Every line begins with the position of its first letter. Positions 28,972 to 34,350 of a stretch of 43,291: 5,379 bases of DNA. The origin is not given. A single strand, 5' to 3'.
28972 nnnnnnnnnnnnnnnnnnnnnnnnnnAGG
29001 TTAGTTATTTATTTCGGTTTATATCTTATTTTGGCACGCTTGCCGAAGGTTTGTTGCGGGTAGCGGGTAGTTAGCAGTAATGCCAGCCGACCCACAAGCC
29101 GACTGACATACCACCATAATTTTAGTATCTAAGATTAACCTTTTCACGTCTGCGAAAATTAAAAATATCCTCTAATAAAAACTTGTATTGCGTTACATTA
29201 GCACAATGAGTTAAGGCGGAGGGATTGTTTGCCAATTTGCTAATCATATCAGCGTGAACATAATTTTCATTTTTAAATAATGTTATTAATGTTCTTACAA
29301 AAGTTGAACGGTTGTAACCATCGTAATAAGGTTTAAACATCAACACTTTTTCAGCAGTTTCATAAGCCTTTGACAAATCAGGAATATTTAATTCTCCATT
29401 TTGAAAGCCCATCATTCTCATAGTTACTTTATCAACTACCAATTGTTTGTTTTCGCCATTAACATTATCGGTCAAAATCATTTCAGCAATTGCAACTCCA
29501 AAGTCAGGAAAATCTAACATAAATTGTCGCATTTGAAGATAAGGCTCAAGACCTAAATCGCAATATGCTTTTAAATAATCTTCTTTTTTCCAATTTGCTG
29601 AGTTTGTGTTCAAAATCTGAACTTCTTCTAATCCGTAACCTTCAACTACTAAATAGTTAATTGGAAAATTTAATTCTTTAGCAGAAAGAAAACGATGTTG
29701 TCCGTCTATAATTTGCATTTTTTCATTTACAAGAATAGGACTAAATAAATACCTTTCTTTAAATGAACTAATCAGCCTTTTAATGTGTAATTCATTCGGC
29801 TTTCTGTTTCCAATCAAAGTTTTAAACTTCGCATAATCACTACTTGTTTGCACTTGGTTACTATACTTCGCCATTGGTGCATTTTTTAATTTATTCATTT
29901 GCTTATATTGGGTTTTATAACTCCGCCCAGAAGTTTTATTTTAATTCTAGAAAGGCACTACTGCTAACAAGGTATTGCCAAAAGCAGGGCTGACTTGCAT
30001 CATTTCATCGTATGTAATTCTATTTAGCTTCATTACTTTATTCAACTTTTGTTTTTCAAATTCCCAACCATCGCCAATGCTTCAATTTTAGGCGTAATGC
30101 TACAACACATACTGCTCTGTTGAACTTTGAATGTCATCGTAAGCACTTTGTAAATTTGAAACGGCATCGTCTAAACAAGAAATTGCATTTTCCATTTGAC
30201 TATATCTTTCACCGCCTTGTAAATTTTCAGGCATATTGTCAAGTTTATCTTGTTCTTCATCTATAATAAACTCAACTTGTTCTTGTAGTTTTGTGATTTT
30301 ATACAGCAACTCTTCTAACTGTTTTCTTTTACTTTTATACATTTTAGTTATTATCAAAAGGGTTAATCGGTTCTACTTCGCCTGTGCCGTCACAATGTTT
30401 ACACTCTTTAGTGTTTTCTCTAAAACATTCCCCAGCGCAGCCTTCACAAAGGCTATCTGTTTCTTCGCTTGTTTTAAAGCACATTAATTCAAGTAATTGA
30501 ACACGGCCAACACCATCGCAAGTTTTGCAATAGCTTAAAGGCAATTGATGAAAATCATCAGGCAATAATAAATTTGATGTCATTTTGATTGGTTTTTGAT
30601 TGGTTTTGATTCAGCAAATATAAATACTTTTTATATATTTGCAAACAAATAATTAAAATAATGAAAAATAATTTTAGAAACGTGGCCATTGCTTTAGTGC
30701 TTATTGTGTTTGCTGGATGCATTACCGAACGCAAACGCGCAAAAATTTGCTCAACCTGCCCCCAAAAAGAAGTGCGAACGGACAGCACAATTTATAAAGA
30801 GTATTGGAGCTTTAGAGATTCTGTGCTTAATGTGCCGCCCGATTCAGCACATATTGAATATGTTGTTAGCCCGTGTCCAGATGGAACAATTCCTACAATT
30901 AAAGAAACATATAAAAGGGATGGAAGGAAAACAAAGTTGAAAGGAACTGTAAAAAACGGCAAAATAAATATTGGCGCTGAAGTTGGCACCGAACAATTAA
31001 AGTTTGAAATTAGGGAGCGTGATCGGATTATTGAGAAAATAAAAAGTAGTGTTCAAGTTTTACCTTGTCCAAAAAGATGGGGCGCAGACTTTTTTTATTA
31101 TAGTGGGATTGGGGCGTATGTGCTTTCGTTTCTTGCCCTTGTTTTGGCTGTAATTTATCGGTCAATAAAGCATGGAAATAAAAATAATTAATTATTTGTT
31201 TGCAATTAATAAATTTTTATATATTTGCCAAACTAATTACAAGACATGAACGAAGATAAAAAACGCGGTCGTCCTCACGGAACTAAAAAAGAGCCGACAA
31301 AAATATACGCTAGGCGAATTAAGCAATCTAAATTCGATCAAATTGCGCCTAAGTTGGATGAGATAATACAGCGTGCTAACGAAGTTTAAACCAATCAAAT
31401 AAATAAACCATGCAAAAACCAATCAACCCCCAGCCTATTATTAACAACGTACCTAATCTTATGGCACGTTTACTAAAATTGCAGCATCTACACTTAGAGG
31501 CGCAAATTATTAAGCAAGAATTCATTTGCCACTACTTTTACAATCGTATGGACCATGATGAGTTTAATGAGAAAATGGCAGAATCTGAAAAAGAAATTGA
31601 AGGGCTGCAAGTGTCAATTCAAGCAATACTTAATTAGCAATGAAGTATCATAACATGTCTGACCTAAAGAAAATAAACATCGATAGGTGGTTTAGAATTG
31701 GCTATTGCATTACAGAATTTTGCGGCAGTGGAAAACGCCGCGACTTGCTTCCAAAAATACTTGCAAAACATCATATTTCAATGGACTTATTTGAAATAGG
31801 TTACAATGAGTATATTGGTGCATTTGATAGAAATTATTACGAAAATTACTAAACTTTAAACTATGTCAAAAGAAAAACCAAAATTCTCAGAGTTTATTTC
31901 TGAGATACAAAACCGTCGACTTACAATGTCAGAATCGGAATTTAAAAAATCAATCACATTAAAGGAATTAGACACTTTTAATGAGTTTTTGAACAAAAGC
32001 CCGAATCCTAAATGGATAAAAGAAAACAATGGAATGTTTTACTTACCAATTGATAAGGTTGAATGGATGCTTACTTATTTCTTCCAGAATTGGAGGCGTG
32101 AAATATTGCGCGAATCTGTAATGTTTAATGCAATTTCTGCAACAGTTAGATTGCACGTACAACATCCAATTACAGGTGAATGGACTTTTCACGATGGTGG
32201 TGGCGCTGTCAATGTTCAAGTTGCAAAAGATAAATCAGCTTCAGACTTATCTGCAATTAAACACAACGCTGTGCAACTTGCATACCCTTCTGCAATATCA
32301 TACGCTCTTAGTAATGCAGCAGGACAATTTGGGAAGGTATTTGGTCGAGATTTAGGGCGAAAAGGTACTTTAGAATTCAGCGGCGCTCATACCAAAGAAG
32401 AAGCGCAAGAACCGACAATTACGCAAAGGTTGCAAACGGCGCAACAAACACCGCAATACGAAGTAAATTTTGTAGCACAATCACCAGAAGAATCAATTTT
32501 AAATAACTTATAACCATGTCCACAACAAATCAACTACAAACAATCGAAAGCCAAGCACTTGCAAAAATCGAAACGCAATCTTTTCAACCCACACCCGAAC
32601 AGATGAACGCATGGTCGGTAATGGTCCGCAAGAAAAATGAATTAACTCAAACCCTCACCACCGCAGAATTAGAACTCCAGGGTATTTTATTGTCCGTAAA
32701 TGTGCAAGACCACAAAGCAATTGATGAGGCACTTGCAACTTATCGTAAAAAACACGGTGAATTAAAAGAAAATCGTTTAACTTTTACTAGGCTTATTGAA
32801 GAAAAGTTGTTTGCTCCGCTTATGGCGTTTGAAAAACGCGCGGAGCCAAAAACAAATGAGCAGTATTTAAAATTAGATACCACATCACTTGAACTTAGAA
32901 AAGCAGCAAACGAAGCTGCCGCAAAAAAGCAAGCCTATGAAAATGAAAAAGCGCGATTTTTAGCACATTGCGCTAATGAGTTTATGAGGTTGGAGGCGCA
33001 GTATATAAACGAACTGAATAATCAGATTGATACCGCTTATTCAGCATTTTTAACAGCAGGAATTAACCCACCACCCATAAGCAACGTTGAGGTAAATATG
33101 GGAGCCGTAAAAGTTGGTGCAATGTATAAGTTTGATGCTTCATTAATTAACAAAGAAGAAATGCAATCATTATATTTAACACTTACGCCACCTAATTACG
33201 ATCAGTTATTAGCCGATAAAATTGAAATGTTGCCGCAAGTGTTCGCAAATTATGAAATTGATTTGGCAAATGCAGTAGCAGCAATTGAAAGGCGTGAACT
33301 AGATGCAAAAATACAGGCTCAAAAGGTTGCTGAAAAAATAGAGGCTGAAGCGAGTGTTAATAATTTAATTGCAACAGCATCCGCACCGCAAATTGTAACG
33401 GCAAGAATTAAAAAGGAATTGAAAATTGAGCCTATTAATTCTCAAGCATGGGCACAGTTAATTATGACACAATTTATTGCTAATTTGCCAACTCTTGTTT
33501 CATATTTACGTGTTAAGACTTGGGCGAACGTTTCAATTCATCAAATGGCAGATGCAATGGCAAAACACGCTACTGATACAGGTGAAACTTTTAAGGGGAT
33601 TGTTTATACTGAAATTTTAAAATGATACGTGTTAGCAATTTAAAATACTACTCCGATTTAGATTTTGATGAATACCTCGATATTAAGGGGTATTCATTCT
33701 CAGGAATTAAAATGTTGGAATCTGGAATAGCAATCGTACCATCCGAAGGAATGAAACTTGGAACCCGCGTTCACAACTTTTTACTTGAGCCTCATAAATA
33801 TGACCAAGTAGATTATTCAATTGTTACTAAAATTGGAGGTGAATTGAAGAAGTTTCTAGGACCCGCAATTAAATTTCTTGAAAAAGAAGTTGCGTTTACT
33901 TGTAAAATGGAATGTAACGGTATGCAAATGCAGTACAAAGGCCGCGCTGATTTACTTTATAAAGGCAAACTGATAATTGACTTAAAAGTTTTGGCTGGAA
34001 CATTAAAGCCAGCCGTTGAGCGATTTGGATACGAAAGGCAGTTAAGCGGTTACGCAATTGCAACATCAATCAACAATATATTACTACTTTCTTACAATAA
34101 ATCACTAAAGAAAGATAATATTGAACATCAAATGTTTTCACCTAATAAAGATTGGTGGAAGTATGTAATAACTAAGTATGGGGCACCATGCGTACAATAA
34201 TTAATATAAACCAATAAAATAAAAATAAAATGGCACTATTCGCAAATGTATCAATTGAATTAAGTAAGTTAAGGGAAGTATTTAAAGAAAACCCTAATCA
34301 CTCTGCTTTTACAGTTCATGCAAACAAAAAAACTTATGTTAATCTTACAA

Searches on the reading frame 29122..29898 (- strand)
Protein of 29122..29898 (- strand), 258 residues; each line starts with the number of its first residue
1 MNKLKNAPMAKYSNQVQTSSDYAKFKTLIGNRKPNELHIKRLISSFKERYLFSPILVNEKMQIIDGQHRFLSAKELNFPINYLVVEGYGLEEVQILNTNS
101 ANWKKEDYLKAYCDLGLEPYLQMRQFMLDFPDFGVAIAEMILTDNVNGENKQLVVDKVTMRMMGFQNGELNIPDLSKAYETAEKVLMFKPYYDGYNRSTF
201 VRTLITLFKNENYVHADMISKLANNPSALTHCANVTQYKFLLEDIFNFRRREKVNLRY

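Call 78: search_protein_families(library=pfam, proteins=[window:29122-29898:-], max_evalue=0.01)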
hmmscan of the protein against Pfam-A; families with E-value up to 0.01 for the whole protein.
window:29122-29898:- (258 aa): 1 family
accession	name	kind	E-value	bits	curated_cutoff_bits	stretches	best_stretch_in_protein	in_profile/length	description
PF03235.19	GmrSD_N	-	0.00011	22.8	33.2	1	38-79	27-77/199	GmrSD restriction endonuclease, N-terminal domain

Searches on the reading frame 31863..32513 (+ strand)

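Call 79: search_protein_families(library=pfam, proteins=[window:31863-32513:+], max_evalue=0.01)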
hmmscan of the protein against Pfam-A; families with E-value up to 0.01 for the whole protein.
window:31863-32513:+ (216 aa): 1 family
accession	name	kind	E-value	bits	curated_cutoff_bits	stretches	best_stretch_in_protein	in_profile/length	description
PF04098.21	Rad52_Rad22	-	0.0072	16.7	20.3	0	92-167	76-137/153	Rad52/22 family double-strand break repair protein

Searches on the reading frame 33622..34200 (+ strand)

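Call 79: search_protein_families(library=pfam, proteins=[window:33622-34200:+], max_evalue=0.01)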
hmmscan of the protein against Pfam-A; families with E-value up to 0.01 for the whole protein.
window:33622-34200:+ (192 aa): 2 families
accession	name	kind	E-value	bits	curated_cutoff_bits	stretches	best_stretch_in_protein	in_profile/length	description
PF13366.12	PDDEXK_3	-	0.0061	17.3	22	1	94-164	48-112/117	PD-(D/E)XK nuclease superfamily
PF06337.17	DUSP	-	0.0063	17.4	29.3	0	149-190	28-70/77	DUSP domain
